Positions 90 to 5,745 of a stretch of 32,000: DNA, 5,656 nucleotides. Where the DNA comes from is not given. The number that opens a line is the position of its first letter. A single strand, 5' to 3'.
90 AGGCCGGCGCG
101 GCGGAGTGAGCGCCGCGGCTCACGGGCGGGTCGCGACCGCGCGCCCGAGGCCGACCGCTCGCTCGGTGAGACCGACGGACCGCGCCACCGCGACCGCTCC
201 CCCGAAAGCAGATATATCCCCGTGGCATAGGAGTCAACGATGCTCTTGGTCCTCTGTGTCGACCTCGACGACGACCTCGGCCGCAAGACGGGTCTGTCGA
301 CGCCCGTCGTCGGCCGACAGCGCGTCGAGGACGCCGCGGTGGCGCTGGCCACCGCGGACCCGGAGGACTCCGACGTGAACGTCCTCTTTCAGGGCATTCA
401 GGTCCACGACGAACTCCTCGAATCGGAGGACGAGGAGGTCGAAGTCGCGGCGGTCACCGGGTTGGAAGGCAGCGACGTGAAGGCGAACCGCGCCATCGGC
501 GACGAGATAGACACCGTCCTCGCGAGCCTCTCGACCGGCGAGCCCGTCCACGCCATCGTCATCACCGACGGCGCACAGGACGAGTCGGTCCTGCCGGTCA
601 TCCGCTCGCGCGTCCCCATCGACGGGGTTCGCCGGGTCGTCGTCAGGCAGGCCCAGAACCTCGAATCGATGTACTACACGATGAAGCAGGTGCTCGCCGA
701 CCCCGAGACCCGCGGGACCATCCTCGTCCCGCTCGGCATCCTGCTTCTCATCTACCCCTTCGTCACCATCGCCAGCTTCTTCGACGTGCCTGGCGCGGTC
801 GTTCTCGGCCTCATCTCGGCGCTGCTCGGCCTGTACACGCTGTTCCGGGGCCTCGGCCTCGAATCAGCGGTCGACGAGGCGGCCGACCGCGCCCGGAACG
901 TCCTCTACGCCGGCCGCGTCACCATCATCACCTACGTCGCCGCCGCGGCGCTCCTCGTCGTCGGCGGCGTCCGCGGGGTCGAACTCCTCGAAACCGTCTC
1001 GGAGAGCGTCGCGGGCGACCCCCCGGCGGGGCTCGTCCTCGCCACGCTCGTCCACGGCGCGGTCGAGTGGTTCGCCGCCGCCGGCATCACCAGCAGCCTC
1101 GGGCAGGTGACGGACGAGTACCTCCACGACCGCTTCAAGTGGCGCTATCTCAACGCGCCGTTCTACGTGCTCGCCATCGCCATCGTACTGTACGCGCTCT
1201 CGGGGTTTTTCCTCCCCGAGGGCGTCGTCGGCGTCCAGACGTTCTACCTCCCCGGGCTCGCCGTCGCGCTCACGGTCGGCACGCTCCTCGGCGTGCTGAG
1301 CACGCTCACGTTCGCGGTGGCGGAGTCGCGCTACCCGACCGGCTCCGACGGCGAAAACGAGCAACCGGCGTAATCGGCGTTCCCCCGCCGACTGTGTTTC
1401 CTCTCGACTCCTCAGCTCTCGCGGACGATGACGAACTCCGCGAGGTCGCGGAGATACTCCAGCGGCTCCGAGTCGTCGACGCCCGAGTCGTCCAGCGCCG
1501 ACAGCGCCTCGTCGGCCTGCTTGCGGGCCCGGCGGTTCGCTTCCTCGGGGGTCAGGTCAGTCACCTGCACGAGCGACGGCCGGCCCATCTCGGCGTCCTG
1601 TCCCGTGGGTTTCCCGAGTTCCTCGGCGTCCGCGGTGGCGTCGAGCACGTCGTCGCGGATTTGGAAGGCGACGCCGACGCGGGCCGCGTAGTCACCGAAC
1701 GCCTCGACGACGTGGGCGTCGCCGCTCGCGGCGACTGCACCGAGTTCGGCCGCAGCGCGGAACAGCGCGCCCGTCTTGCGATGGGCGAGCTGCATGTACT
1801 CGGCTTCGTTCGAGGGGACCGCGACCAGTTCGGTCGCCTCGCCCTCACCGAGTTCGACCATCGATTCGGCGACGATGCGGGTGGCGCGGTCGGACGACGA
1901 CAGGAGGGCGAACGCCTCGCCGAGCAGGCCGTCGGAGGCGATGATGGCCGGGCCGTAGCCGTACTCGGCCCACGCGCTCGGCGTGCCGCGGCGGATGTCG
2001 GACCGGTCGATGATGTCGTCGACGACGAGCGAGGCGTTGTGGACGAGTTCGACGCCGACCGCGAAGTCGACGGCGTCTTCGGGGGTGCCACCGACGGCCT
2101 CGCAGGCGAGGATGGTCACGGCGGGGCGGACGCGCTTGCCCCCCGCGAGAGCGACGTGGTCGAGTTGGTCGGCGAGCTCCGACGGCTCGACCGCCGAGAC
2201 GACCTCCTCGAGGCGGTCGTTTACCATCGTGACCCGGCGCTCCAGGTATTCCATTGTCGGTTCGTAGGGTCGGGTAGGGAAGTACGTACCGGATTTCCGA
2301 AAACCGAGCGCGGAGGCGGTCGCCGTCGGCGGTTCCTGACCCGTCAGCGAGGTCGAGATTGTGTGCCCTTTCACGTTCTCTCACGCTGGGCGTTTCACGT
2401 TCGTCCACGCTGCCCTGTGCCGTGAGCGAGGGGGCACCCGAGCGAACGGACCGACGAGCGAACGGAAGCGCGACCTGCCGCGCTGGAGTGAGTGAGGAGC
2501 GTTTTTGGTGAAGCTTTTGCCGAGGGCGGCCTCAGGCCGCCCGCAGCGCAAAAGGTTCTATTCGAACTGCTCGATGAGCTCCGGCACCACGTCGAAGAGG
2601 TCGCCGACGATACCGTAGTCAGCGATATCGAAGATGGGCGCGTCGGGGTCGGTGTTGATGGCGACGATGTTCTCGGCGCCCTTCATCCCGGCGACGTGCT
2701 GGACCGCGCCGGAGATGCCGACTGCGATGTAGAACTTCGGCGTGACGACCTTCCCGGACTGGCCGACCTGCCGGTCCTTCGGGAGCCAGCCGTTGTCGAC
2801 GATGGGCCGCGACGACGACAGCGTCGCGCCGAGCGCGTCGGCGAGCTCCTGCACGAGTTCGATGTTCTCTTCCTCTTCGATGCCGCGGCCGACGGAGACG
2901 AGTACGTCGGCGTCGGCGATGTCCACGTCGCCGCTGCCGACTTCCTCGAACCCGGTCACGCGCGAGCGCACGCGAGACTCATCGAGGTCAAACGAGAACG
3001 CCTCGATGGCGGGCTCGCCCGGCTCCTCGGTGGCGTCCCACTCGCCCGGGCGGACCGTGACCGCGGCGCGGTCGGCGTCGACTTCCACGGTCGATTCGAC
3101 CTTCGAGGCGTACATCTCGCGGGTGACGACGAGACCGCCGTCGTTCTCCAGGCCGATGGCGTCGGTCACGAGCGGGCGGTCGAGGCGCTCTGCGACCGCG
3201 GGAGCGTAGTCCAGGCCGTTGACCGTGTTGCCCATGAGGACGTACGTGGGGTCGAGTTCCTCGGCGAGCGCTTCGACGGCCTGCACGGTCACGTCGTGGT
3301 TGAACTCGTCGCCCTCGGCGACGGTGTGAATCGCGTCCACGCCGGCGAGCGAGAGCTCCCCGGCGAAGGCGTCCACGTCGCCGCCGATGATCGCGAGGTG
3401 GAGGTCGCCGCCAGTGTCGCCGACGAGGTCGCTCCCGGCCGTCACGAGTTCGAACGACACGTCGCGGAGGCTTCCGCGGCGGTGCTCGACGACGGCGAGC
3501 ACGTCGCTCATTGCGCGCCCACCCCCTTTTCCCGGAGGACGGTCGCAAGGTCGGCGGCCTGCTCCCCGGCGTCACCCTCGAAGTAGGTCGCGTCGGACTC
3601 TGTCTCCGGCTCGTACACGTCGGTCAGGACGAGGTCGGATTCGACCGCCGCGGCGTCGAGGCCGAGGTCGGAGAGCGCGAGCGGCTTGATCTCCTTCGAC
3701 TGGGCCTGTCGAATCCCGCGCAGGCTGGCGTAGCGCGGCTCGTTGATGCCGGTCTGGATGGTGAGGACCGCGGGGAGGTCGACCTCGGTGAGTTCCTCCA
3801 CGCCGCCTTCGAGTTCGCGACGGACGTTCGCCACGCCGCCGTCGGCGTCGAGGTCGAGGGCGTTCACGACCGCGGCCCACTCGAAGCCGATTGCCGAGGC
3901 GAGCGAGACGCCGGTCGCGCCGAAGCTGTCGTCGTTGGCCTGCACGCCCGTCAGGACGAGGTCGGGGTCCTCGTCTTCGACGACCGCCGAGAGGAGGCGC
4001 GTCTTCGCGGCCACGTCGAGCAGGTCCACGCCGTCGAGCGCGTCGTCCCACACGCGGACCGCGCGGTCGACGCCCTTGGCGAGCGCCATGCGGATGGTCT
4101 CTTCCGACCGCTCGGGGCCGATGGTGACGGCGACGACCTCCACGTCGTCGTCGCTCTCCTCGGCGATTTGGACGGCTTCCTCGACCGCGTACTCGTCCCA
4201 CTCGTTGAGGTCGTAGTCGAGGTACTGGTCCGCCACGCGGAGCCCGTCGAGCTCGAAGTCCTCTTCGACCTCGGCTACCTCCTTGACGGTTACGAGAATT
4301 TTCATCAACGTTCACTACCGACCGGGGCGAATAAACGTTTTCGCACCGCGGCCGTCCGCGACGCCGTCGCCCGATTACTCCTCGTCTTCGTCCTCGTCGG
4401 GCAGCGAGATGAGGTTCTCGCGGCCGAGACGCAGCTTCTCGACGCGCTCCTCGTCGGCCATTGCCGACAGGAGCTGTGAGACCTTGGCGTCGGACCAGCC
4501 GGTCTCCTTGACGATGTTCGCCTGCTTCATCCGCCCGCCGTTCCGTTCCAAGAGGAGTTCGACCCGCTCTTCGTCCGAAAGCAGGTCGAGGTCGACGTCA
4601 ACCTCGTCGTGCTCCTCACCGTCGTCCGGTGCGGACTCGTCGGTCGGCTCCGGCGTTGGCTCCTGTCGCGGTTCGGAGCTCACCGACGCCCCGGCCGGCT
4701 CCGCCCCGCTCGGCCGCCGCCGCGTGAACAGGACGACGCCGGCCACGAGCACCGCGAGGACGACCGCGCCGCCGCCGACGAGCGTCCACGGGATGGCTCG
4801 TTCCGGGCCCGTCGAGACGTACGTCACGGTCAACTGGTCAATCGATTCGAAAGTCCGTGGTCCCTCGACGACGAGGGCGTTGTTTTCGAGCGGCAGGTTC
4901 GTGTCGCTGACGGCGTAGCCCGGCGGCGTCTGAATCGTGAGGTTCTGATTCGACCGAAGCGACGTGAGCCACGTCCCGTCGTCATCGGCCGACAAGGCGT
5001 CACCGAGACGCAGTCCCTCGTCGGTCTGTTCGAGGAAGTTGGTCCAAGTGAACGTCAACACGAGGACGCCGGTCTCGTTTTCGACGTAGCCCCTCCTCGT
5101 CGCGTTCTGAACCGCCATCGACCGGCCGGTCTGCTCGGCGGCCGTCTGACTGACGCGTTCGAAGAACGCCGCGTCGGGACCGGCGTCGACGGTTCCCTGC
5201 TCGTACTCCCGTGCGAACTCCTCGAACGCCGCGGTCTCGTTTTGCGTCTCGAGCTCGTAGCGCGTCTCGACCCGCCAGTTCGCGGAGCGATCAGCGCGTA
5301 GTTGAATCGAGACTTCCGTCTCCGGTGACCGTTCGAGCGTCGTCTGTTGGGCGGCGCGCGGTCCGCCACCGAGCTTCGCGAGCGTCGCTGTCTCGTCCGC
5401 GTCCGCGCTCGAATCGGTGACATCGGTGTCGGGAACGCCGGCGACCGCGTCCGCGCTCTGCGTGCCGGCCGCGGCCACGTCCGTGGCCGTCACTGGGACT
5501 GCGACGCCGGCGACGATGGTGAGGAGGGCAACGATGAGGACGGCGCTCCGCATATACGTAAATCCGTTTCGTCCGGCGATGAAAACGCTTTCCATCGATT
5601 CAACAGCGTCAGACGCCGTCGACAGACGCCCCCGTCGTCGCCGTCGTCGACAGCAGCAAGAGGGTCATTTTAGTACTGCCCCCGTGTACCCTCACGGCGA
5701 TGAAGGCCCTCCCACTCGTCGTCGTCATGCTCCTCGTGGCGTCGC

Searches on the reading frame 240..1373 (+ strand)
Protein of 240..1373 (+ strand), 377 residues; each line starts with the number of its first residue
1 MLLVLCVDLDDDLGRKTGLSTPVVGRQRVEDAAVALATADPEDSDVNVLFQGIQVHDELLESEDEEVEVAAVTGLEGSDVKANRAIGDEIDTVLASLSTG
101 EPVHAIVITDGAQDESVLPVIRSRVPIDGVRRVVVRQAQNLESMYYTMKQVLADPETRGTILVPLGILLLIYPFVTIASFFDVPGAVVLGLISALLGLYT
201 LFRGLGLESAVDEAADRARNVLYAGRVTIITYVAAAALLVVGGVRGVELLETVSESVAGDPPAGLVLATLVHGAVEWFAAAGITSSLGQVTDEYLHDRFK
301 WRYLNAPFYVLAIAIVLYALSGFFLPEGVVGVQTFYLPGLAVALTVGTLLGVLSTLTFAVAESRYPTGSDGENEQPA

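Call 43: search_protein_families(library=pfam, proteins=[window:240-1373:+], max_evalue=0.001)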
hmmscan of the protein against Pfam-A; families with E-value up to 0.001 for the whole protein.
window:240-1373:+ (377 aa): 1 family
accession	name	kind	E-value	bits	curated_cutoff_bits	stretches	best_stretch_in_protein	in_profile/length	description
PF04123.18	DUF373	-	6.8e-116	387.8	28.3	1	2-347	2-330/335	Domain of unknown function (DUF373)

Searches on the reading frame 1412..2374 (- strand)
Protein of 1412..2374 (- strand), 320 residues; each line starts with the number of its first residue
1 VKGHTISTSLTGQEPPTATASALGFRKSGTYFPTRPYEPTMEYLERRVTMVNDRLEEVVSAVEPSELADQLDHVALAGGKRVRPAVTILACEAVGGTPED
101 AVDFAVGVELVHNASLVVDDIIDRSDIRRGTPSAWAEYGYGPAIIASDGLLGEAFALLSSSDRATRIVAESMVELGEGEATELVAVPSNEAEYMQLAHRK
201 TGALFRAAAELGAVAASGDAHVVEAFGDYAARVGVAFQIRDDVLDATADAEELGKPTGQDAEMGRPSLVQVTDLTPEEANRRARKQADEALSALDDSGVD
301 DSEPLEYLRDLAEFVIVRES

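Call 43: search_protein_families(library=pfam, proteins=[window:1412-2374:-], max_evalue=0.001)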
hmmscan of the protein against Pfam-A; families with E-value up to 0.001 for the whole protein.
window:1412-2374:- (320 aa): 1 family
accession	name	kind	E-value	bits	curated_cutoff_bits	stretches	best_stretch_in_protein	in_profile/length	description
PF00348.22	polyprenyl_synt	-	4.1e-58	197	27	1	66-289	3-232/251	Polyprenyl synthetase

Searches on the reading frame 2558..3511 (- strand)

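Call 43: search_protein_families(library=pfam, proteins=[window:2558-3511:-], max_evalue=0.001)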
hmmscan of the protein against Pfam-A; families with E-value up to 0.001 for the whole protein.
window:2558-3511:- (317 aa): 2 families
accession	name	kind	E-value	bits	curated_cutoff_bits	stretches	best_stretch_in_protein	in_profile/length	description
PF00766.25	ETF_alpha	-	1.1e-37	128.3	27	1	197-277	1-81/81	Electron transfer flavoprotein FAD-binding domain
PF01012.27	ETF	-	3.7e-33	115.3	26.7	1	4-173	1-177/181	Electron transfer flavoprotein domain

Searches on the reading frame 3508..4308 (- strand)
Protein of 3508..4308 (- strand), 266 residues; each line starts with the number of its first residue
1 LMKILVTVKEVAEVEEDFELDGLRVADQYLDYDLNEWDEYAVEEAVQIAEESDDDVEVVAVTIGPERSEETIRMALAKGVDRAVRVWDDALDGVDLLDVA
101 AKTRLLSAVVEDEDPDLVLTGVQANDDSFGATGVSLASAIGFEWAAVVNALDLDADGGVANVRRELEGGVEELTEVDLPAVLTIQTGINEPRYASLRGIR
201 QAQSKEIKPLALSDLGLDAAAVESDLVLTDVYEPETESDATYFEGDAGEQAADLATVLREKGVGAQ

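Call 43: search_protein_families(library=pfam, proteins=[window:3508-4308:-], max_evalue=0.001)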
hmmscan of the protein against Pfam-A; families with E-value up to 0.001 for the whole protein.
window:3508-4308:- (266 aa): 1 family
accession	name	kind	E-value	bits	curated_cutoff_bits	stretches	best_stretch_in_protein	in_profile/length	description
PF01012.27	ETF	-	6.2e-38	130.9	26.7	1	23-214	2-180/181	Electron transfer flavoprotein domain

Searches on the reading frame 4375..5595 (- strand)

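Call 43: search_protein_families(library=pfam, proteins=[window:4375-5595:-], max_evalue=0.001)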
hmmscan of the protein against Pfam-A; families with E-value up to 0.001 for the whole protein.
window:4375-5595:- (406 aa): 2 families
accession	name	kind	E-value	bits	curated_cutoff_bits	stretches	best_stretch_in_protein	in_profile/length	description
PF24036.1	DUF7345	-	6.8e-51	172.3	27.5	1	97-227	2-132/132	Domain of unknown function (DUF7345)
PF24034.1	DUF7343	-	2.1e-30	104.8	27.6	1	338-399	1-62/62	Domain of unknown function (DUF7343)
